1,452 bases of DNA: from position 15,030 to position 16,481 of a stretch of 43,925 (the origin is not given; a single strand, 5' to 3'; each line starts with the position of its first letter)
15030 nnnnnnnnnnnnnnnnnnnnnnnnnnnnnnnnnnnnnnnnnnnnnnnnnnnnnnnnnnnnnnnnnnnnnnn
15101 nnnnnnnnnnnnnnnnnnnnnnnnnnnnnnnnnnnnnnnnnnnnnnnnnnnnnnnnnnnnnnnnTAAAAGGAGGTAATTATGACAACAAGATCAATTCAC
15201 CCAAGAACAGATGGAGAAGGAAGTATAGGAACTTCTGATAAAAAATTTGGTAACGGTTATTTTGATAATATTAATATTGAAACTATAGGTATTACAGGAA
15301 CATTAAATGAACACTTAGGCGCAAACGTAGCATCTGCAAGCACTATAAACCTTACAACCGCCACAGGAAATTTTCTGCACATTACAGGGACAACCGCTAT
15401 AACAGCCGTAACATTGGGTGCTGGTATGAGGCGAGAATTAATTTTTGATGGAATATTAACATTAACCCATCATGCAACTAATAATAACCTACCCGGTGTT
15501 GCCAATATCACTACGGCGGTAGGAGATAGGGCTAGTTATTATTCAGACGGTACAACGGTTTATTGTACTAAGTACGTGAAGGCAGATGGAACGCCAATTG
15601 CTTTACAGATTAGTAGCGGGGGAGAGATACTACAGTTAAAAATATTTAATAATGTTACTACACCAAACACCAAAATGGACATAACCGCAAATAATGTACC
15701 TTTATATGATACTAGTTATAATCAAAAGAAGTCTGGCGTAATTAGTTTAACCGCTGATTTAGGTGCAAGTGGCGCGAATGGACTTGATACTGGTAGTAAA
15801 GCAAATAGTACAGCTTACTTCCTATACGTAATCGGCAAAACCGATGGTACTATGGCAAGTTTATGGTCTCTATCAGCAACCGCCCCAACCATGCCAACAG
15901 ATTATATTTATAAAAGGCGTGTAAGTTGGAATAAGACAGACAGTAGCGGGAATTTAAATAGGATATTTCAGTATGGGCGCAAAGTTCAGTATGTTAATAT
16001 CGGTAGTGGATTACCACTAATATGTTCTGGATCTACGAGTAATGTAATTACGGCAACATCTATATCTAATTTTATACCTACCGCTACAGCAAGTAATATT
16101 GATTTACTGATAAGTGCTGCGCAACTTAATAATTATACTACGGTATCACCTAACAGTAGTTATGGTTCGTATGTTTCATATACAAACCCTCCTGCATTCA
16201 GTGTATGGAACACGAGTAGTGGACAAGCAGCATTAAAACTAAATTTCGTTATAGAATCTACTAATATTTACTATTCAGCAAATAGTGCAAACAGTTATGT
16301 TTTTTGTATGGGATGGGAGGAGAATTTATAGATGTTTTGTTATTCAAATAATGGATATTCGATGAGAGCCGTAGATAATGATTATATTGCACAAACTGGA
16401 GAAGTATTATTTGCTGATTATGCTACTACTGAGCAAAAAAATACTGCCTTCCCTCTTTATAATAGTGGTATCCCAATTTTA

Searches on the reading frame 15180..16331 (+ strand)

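Call 36: search_protein_families(library=phrogs, proteins=[window:15180-16331:+], max_evalue=0.00001)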
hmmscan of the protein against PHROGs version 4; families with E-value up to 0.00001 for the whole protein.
window:15180-16331:+ (383 aa): 1 family
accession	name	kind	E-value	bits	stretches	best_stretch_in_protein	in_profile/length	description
phrog_17105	-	unknown function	1.1e-23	84.6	1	234-383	366-528/528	-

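Call 40: search_protein_families(library=pfam, proteins=[window:15180-16331:+], max_evalue=0.001)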
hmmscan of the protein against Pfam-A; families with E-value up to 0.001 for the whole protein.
window:15180-16331:+ (383 aa): 0 families
